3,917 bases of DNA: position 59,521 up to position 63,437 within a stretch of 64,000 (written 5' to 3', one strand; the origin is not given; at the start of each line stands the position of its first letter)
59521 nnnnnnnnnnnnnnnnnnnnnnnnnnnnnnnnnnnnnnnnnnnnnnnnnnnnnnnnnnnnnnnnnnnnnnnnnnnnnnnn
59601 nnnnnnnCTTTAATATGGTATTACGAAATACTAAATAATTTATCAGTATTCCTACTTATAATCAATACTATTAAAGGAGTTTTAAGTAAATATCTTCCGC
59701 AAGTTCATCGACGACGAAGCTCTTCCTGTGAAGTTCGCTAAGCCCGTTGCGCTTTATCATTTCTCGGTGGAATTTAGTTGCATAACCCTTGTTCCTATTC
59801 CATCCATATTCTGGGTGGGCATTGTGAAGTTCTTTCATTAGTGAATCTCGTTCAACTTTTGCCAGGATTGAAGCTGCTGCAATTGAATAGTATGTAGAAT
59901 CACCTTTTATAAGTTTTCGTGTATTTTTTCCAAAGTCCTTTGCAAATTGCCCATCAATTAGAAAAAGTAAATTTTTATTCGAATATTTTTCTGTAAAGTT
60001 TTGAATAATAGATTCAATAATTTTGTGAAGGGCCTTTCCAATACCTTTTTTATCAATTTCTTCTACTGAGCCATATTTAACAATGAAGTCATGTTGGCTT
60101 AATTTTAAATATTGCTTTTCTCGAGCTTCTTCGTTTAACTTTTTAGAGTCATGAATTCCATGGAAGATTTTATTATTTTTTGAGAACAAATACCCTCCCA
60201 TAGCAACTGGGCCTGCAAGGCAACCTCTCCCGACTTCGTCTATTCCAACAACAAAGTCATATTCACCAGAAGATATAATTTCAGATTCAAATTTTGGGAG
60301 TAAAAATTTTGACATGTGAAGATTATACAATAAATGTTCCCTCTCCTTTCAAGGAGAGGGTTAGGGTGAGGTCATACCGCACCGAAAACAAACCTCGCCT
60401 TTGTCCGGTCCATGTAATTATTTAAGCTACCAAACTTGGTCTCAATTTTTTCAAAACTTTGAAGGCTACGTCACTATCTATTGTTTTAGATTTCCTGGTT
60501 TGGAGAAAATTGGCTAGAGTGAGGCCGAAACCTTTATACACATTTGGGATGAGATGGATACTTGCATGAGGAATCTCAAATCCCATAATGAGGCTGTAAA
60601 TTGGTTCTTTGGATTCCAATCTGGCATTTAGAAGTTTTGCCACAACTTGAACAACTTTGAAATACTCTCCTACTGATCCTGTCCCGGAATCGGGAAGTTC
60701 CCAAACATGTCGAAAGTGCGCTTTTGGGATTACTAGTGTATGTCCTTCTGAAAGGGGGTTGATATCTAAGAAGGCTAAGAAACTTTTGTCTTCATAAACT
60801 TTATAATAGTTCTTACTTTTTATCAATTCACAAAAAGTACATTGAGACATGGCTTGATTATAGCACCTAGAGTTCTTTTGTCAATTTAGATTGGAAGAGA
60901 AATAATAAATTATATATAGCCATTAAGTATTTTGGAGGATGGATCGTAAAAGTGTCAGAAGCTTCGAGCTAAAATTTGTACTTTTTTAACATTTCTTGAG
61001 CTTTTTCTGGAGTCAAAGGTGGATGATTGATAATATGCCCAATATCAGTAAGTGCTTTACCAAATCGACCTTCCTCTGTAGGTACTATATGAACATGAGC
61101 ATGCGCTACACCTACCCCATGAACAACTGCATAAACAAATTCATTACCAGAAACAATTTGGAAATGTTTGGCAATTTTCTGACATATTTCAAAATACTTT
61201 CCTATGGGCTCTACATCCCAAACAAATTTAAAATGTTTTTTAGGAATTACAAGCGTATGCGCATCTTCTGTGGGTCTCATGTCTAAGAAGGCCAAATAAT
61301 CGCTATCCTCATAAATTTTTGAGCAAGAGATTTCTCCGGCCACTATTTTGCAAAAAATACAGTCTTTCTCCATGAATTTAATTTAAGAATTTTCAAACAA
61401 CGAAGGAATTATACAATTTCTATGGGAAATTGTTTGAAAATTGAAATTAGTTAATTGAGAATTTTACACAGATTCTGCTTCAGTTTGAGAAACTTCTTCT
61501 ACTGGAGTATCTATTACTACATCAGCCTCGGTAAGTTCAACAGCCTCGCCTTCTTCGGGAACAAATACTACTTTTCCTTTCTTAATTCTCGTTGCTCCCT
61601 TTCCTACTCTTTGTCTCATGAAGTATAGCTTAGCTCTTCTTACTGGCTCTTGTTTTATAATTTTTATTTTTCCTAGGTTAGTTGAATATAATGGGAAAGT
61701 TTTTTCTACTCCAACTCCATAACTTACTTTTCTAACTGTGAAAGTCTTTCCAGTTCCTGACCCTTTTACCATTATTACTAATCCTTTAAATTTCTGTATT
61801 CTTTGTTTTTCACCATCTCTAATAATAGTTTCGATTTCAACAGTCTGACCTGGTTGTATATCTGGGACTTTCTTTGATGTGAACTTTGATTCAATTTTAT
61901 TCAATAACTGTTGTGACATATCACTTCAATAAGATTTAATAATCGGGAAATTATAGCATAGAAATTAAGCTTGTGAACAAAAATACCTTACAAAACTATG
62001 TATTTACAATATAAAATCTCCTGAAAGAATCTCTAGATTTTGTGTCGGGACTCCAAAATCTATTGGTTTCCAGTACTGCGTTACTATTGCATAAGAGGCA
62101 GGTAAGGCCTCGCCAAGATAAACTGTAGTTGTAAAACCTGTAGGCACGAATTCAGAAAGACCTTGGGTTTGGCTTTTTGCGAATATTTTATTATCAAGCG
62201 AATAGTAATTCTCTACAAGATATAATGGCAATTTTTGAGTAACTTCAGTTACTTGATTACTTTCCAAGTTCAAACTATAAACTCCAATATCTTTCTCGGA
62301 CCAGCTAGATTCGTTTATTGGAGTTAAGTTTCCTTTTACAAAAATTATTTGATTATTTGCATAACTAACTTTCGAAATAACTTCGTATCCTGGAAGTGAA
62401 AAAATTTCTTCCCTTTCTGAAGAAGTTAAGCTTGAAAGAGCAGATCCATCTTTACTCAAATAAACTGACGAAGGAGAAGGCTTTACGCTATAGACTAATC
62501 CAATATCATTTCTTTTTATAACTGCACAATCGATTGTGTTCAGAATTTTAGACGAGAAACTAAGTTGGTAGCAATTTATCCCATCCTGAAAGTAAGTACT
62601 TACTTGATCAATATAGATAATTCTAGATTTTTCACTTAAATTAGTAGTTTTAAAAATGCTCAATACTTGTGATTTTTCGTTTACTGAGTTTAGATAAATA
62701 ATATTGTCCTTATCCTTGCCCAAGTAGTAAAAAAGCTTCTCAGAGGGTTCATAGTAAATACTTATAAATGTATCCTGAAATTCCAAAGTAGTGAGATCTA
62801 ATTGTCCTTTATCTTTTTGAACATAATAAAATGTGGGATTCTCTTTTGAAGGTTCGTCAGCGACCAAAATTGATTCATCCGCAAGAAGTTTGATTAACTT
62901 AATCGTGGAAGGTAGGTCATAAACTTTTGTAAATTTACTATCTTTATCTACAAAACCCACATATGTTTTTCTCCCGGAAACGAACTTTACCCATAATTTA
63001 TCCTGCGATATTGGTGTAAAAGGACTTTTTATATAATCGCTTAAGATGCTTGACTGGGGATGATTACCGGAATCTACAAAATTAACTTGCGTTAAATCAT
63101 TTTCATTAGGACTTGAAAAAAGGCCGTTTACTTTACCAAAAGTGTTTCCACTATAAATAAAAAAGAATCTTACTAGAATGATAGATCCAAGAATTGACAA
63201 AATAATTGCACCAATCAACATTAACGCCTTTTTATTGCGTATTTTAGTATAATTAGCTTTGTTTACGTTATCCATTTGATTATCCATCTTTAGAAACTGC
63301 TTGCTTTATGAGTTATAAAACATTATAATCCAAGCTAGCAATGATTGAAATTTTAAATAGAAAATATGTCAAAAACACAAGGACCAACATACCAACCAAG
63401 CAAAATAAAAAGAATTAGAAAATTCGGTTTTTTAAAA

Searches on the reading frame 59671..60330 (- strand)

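Call 75: search_protein_families(library=pfam, proteins=[window:59671-60330:-], max_evalue=0.001)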
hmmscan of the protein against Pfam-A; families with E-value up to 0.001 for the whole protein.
window:59671-60330:- (219 aa): 1 family
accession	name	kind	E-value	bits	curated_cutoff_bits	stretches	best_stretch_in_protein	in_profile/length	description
PF01351.25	RNase_HII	-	4.7e-32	111.9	25.8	1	28-205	1-196/199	Ribonuclease HII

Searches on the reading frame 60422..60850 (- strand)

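Call 75: search_protein_families(library=pfam, proteins=[window:60422-60850:-], max_evalue=0.001)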
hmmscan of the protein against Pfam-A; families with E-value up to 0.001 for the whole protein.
window:60422-60850:- (142 aa): 2 families
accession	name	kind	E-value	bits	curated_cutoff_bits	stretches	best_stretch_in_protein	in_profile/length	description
PF01230.28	HIT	-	1.7e-12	48.2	21.5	1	17-102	8-94/98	HIT domain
PF11969.13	DcpS_C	-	9.3e-10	39.4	24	1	3-82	1-81/114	Scavenger mRNA decapping enzyme C-term binding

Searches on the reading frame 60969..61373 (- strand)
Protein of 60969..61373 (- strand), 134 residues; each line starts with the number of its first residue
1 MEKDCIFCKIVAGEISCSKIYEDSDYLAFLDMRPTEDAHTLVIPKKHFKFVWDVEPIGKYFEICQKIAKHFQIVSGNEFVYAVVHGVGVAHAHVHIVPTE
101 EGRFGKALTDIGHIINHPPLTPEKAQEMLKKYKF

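Call 75: search_protein_families(library=pfam, proteins=[window:60969-61373:-], max_evalue=0.001)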
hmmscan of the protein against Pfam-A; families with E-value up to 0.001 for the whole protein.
window:60969-61373:- (134 aa): 2 families
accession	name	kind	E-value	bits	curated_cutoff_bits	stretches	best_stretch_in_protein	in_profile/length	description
PF01230.28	HIT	-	2.3e-16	60.6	21.5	1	13-101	2-97/98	HIT domain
PF11969.13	DcpS_C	-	1.9e-11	44.8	24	1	5-98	2-101/114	Scavenger mRNA decapping enzyme C-term binding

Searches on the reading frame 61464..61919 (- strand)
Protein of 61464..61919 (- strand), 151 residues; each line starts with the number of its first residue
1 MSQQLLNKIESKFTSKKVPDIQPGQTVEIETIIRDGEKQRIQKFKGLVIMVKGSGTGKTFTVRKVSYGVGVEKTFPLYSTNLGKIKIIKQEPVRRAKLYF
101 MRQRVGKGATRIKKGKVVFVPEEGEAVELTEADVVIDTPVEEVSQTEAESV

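Call 75: search_protein_families(library=pfam, proteins=[window:61464-61919:-], max_evalue=0.001)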
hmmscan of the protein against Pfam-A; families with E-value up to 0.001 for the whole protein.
window:61464-61919:- (151 aa): 1 family
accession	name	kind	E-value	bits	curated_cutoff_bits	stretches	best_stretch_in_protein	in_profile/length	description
PF01245.26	Ribosomal_L19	-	4.8e-38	130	22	1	5-114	2-110/111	Ribosomal protein L19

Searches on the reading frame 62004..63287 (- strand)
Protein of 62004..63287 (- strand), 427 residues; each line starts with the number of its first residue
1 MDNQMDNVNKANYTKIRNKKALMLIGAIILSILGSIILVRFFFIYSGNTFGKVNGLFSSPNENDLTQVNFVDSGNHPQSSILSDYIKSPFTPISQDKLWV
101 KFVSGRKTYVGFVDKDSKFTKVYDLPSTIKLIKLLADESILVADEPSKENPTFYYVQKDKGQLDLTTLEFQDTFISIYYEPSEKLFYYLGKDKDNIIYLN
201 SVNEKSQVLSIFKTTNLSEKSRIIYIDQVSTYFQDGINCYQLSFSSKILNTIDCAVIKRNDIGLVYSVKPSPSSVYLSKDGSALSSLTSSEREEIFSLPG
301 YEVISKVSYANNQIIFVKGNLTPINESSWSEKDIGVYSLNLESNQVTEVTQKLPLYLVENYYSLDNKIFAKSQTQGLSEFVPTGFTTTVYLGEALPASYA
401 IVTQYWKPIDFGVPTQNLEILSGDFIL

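Call 75: search_protein_families(library=pfam, proteins=[window:62004-63287:-], max_evalue=0.001)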
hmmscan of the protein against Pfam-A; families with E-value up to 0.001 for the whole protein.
window:62004-63287:- (427 aa): 0 families

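Call 79: find_encoding_contigs(protein=window:62004-63287:-, flank=10000, max_places=2)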
Protein window:62004-63287:- (427 aa): no gene with exactly this product is on record in the collection.
